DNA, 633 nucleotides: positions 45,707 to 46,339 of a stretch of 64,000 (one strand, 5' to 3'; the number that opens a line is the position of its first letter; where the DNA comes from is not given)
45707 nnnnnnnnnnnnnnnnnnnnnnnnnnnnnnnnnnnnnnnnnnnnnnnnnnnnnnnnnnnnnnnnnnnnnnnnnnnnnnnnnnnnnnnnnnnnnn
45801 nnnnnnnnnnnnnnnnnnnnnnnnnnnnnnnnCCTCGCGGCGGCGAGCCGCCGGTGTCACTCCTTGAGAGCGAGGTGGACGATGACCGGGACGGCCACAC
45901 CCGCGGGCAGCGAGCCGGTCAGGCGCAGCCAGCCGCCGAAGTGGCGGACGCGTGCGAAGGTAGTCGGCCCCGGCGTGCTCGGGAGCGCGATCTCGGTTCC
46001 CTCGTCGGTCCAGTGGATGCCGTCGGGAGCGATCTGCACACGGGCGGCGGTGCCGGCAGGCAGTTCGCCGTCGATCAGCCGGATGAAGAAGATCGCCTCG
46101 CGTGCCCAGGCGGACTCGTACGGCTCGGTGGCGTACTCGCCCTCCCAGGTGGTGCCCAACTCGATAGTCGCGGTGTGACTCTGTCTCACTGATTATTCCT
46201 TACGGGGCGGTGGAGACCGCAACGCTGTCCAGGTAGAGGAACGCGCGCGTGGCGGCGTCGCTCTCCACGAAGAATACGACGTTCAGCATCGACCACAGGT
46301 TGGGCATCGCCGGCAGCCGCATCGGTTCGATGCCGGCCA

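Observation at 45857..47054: Two uncharacterised proteins co-transcribed with GH32 and Gfo/Idh/MocA oxidoreductase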

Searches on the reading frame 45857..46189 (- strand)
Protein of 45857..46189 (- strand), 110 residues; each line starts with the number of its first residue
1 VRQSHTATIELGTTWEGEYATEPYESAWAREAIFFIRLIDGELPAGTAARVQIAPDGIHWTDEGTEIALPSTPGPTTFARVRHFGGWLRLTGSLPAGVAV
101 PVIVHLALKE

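Call 3: search_protein_families(library=pfam, proteins=[window:45857-46189:-], max_evalue=0.1)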
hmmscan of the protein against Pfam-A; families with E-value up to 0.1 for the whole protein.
window:45857-46189:- (110 aa): 1 family
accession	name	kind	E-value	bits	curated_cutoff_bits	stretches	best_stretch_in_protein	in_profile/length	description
PF19912.4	DUF6385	-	0.023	15.2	26.8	1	48-71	21-44/82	Domain of unknown function (DUF6385)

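Call 4: search_protein_families(library=ncbifam, proteins=[window:45857-46189:-], max_evalue=1)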
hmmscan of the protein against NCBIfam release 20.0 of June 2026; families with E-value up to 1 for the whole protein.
window:45857-46189:- (110 aa): 0 families

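Call 7: find_homologous_proteins(query=window:45857-46189:-)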
Query window:45857-46189:- (110 aa): 1136 proteins with E <= 0.001 among 1148 candidates; the best 120 are listed.
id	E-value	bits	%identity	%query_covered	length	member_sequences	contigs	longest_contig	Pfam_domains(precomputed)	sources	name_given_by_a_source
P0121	2.5e-64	232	95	100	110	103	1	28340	-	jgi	-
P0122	2.3e-63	229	95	100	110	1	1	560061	-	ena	-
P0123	1.5e-61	224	89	100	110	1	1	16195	-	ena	-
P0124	3.7e-61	222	90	100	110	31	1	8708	-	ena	-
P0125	5.5e-59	215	88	100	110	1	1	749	-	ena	-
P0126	1.0e-57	211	85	100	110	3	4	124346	-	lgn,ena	-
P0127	7.0e-57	208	85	100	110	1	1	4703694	-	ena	-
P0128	1.2e-56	208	85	100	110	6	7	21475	-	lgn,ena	-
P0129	5.3e-56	206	83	100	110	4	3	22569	-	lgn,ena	-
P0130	3.3e-55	203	83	100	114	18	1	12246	-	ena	-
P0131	1.9e-52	194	77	100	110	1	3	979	-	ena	-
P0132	1.9e-52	194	76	100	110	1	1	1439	-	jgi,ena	jgi:hypothetical protein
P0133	2.8e-52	194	79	100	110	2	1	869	-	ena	-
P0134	3.9e-51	190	77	100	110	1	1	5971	-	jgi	jgi:hypothetical protein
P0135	1.1e-50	188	77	100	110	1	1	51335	-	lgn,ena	-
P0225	6.9e-35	138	57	99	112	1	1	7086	PF19912.5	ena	-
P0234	1.8e-34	136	59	100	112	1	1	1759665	PF19912.5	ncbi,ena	-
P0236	2.2e-34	136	58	99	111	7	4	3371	PF19912.5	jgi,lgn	jgi:hypothetical protein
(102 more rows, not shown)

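Call 24: search_solved_structures(query=A2, max_evalue=10, show_alignments=2)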
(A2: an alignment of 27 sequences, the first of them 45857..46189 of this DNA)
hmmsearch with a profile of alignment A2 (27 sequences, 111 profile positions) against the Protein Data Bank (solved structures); distinct sequences matched with E-value up to 10: 2.
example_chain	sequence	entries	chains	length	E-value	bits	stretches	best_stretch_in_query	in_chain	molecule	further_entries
6n1a_A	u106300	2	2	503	0.021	18.2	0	46-62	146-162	Carbohydrate-binding protein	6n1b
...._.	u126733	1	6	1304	0.15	15.4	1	31-74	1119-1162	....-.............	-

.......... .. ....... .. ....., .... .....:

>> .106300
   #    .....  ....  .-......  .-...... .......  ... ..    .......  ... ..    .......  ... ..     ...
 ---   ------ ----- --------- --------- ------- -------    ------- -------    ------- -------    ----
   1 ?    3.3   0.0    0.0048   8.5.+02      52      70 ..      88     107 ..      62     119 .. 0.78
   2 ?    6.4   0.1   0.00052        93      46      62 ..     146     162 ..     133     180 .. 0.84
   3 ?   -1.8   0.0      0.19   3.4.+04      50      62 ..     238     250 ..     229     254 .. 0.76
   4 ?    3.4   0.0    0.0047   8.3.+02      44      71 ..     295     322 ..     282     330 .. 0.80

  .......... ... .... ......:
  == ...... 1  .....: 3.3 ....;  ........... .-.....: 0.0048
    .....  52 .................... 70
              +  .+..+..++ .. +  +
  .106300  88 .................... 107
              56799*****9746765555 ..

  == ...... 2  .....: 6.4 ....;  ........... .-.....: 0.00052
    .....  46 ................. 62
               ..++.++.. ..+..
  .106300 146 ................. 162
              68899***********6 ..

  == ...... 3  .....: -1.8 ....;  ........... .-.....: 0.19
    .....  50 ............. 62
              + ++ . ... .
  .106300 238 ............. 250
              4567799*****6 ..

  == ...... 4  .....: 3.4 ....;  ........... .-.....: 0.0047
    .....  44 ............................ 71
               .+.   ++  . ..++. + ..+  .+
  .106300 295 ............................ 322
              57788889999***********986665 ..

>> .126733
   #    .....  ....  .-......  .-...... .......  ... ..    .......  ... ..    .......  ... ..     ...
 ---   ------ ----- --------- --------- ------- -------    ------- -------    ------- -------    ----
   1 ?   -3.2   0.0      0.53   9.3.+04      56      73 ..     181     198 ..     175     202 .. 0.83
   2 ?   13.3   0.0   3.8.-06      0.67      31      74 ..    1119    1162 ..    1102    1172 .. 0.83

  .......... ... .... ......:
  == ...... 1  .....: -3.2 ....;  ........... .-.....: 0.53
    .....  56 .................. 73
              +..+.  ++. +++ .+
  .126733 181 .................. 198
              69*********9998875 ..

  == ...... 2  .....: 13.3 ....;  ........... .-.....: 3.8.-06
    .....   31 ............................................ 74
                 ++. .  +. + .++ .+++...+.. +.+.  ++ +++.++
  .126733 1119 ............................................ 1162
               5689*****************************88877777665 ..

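Call 26: predict_structure(alignment_id=A2)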
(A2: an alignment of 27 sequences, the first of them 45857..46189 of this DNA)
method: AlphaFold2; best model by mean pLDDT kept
length: 110 residues; sequences in the alignment: 27
mean_pLDDT: 96.2   pTM: 0.88
mean pLDDT of the five models: 96.2, 95.4, 95.3, 95.2, 95.0
residues with pLDDT >= 90: 106; 70-90: 3; 50-70: 1; < 50: 0
segments of 3 or more residues with pLDDT < 50: none
pLDDT, mean of each block of 10 residues (from residue 1): 90 98 96 98 96 96 97 97 95 97 98
secondary structure, 60 per line:
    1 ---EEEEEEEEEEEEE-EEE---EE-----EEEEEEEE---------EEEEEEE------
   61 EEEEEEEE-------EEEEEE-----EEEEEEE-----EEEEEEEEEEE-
elements in order: E4-16 E18-20 E31-38 E48-54 E61-68 E76-81 E87-93 E99-109

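Call 28: fold_search(model_id=the predicted structure, library=pdb)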
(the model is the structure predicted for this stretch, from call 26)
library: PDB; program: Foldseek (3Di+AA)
matches with E <= 10: 1798; with E <= 0.001: 10
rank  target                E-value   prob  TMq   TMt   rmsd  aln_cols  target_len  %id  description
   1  5gu5                  2.6e-04  1.00  0.38  0.39   7.2       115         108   11  Crystal structure of p24gamma2 GOLD domain determined by sulfur-SAD (released 2017-01-25)
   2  9ues_B                3.8e-04  1.00  0.49  0.16   5.9       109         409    7  Crystal structure of an inactive TKSP mutant in complex with the TKS propeptide (released 2026-02-18)
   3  7vrp_J                3.8e-04  1.00  0.53  0.19   5.1       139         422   12  Structure of infectious bursal disease virus Gx strain (released 2022-03-30)
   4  9f4b_F2               4.5e-04  1.00  0.48  0.15   7.5       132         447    9  Pre-assembled baseplate cup of Klebsiella phage KP1 variant vB_Kpn_Lilla1 (released 2025-05-14)
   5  7rrm_A                4.5e-04  1.00  0.40  0.43   6.8       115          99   14  Structure of the human TMED1 (p24gamma1) Golgi dynamics Domain (released 2021-10-20)
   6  3afg_B                4.8e-04  1.00  0.41  0.13   7.2       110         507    8  Crystal structure of ProN-Tk-SP from Thermococcus kodakaraensis (released 2010-08-04)
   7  7sg7_S                5.4e-04  1.00  0.46  0.14  10.1       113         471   13  In situ cryo-EM structure of bacteriophage Sf6 gp8:gp14N complex at 2.8 A resolution (released 2022-11-09)
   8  4a44                  6.5e-04  1.00  0.43  0.37   7.7       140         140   10  CpGH89CBM32-5, from Clostridium perfringens, in complex with the Tn Antigen (released 2012-04-04)
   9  3afg_A                7.8e-04  1.00  0.44  0.13   7.0       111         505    9  Crystal structure of ProN-Tk-SP from Thermococcus kodakaraensis (released 2010-08-04)
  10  4a41                  9.3e-04  1.00  0.43  0.37   7.7       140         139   10  CpGH89CBM32-5, from Clostridium perfringens, in complex with galactose (released 2012-04-04)
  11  9i0y_a                1.2e-03  0.99  0.39  0.38   7.9       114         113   12  Recombinant Ena2A fibers (released 2025-03-12)
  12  7ula_A                1.3e-03  1.00  0.54  0.17   6.8       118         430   14  Structure of the Pseudomonas putida AlgKX modification and secretion complex (released 2022-12-14)
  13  1pm4_A                1.3e-03  1.00  0.51  0.49   6.7       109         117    7  Crystal structure of Yersinia pseudotuberculosis-derived mitogen (YPM) (released 2004-01-27)
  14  9i0y_0                1.4e-03  1.00  0.44  0.43   7.3       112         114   12  Recombinant Ena2A fibers (released 2025-03-12)
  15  4d0q                  1.7e-03  0.96  0.36  0.27  10.3       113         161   12  Hyaluronan Binding Module of the Streptococcal Pneumoniae Hyaluronate Lyase (released 2014-08-06)
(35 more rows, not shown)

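Call 39: search_protein_families(library=pfam, alignment_id=A2, max_evalue=0.1)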
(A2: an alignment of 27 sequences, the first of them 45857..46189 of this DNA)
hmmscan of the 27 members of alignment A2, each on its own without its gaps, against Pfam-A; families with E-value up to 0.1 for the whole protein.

A. member 1, window:45857-46189:- (110 aa): 1 family
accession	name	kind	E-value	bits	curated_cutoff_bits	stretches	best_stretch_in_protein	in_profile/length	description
PF19912.4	DUF6385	-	0.023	15.2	26.8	1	48-71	21-44/82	Domain of unknown function (DUF6385)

B. families by the number of members that match (of 27 scanned): 2 families
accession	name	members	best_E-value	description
PF19912.4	DUF6385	27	1.1e-05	Domain of unknown function (DUF6385)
PF10315.14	Aim19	2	0.084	Altered inheritance of mitochondria protein 19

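Call 41: search_protein_families(library=padloc, proteins=[window:45857-46189:-], max_evalue=1)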
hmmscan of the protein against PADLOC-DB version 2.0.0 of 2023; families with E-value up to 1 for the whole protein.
window:45857-46189:- (110 aa): 0 families

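Call 42: search_protein_families(library=phrogs, proteins=[window:45857-46189:-], max_evalue=1)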
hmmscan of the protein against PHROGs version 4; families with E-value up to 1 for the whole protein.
window:45857-46189:- (110 aa): 0 families
